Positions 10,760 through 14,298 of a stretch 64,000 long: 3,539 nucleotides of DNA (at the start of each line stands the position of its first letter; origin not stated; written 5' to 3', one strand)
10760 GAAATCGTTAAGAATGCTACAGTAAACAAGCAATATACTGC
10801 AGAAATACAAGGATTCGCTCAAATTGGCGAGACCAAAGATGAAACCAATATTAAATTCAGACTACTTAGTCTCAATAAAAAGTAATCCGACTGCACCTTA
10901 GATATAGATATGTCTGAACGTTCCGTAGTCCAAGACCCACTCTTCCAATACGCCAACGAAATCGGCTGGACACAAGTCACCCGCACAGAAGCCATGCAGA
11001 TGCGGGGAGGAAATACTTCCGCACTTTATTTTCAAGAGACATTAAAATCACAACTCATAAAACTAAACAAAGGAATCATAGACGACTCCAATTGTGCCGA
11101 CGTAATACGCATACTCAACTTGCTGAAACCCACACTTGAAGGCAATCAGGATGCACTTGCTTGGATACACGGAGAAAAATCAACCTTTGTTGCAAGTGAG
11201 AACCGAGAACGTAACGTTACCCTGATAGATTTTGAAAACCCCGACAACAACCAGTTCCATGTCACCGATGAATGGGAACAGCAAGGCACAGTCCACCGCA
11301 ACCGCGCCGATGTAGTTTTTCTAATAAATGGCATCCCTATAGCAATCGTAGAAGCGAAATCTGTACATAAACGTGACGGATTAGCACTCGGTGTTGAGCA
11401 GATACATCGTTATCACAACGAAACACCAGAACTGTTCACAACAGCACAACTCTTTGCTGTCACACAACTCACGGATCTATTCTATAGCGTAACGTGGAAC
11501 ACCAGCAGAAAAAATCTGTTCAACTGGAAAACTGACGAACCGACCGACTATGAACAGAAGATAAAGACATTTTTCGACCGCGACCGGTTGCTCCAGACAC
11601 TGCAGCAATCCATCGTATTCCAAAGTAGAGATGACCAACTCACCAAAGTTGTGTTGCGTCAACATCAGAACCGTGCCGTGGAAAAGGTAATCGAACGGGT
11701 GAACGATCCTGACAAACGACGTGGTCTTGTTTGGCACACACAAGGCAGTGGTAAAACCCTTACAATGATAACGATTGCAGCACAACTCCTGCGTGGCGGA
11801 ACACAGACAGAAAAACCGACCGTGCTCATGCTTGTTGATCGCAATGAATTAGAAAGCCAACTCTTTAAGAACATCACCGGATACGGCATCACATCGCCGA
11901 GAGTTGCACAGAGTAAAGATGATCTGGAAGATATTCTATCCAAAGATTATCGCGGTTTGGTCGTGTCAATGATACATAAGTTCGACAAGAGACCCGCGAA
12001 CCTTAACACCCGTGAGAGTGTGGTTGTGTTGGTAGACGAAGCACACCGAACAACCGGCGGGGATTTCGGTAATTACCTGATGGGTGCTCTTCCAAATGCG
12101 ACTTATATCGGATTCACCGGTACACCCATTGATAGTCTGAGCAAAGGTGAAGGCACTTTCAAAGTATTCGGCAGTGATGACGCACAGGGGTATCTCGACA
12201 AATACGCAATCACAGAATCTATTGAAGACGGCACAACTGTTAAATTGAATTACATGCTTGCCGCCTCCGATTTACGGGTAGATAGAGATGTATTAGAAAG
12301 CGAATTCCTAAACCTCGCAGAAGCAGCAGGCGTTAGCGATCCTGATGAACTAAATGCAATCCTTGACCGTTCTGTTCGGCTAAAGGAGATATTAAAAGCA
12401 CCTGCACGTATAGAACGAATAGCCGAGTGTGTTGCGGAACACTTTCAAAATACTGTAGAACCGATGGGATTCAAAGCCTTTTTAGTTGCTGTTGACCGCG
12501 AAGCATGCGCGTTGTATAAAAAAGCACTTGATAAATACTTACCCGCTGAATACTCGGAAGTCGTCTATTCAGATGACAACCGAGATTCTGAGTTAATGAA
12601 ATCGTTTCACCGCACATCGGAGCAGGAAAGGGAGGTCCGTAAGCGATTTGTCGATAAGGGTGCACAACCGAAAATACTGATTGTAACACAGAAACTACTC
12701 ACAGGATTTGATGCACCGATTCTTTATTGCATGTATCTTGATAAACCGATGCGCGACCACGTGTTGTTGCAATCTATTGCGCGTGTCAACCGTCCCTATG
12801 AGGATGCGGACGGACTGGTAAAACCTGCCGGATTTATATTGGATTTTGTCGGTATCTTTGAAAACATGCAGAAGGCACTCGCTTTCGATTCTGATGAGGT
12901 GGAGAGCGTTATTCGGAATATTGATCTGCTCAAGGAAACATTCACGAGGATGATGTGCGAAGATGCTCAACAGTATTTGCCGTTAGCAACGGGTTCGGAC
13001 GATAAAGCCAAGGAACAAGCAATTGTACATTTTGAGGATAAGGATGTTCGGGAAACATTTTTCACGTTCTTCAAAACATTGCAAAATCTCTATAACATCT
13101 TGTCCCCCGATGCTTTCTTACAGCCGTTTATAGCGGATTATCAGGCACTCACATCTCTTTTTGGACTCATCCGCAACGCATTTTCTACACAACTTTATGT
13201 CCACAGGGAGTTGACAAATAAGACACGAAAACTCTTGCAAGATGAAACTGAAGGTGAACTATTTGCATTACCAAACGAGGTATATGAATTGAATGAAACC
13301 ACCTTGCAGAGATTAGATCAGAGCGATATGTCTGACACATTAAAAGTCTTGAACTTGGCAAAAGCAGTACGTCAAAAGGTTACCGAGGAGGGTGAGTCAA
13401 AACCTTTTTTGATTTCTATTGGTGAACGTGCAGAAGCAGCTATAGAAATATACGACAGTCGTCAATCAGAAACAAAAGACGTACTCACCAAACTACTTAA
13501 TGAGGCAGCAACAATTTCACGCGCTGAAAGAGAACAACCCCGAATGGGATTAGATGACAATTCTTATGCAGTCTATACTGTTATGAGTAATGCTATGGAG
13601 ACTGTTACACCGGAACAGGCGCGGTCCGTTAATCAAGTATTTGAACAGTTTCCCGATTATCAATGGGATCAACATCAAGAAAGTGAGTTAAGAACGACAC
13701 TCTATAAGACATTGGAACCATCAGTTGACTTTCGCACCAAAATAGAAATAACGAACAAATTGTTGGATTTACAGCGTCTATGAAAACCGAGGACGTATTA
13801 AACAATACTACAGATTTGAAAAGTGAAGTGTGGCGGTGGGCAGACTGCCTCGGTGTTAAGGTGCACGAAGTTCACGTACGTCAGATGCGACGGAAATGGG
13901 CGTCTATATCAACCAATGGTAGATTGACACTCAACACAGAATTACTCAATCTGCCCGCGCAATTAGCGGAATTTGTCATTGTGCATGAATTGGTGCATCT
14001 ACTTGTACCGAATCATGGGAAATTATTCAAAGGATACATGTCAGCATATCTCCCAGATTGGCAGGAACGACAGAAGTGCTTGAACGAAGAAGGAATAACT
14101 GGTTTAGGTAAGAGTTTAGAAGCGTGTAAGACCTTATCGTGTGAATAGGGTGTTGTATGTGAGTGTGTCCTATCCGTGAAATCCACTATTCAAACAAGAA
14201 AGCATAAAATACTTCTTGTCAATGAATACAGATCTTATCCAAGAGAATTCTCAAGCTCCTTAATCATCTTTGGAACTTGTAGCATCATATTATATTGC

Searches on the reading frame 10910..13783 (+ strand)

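Call 8: search_protein_families(library=pfam, proteins=[window:10910-13783:+], max_evalue=0.001)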
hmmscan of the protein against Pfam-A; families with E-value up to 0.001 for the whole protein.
window:10910-13783:+ (957 aa): 7 families
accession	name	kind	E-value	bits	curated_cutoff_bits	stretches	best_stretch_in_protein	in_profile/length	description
PF18766.7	SWI2_SNF2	-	3.5e-62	210.4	26.7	1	252-471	1-213/221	SWI2/SNF2 ATPase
PF04313.20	HSDR_N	-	1.8e-30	106.7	25.1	1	1-190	2-187/198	Type I restriction enzyme R protein N terminus (HSDR_N)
PF04851.21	ResIII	-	5.1e-25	88.7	22.5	1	247-407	2-163/164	Type III restriction enzyme, res subunit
PF22679.2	T1R_D3-like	-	2.9e-18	67.2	27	1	558-646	71-156/158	Type I restriction enzyme subunit R domain 3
PF00270.35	DEAD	-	6.3e-08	33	26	1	253-408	4-162/167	DEAD/DEAH box helicase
PF11867.13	T1RH-like_C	-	2.3e-05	24.4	26.8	1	666-902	17-260/329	Type I restriction enzyme HindI endonuclease subunit-like, C-terminal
PF00176.29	SNF2-rel_dom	-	0.00037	20.1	24.9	0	252-565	1-96/290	SNF2-related domain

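Call 9: search_protein_families(library=padloc, proteins=[window:10910-13783:+], max_evalue=0.00001)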
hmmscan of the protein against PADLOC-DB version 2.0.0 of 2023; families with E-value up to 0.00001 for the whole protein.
window:10910-13783:+ (957 aa): 9 families
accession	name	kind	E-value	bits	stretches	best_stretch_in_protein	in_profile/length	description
PDLC03040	REase_I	-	4.4e-97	324.1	1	17-894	20-947/1029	Type I restriction enzyme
PDLC03044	REase_I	-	4.6e-63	211.6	2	98-506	101-516/1034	Type I restriction enzyme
PDLC03048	REase_I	-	8e-62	207.6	2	42-539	35-523/976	Type I restriction enzyme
PDLC03041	REase_I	-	3.5e-60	202.1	2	211-660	277-744/1099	Type I restriction enzyme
PDLC03046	REase_I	-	1.1e-32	110.9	3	84-324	80-335/1025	Type I restriction enzyme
PDLC03045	REase_I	-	6.4e-26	88.6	1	126-446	129-466/995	Type I restriction enzyme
PDLC03043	REase_I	-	4.5e-16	56.9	1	91-265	110-289/313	Type I restriction enzyme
PDLC02707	PbeA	-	4.4e-11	40.1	1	216-456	215-460/672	PbeA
PDLC02704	PbeA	-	1.7e-10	38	1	240-454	246-463/682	PbeA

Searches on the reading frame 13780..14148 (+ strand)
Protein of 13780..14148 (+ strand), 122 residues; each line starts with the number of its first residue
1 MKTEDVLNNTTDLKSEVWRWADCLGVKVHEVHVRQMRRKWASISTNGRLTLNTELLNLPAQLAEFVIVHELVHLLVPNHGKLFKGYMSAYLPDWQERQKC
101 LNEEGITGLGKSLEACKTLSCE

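Call 8: search_protein_families(library=pfam, proteins=[window:13780-14148:+], max_evalue=0.001)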
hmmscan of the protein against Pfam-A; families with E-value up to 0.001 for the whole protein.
window:13780-14148:+ (122 aa): 1 family
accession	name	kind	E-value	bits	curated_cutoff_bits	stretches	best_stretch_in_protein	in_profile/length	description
PF01863.23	YgjP-like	-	1.1e-29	104.4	26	1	11-103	114-206/207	YgjP-like, metallopeptidase domain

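Call 9: search_protein_families(library=padloc, proteins=[window:13780-14148:+], max_evalue=0.00001)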
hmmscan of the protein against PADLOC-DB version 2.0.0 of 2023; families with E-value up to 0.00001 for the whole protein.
window:13780-14148:+ (122 aa): 0 families
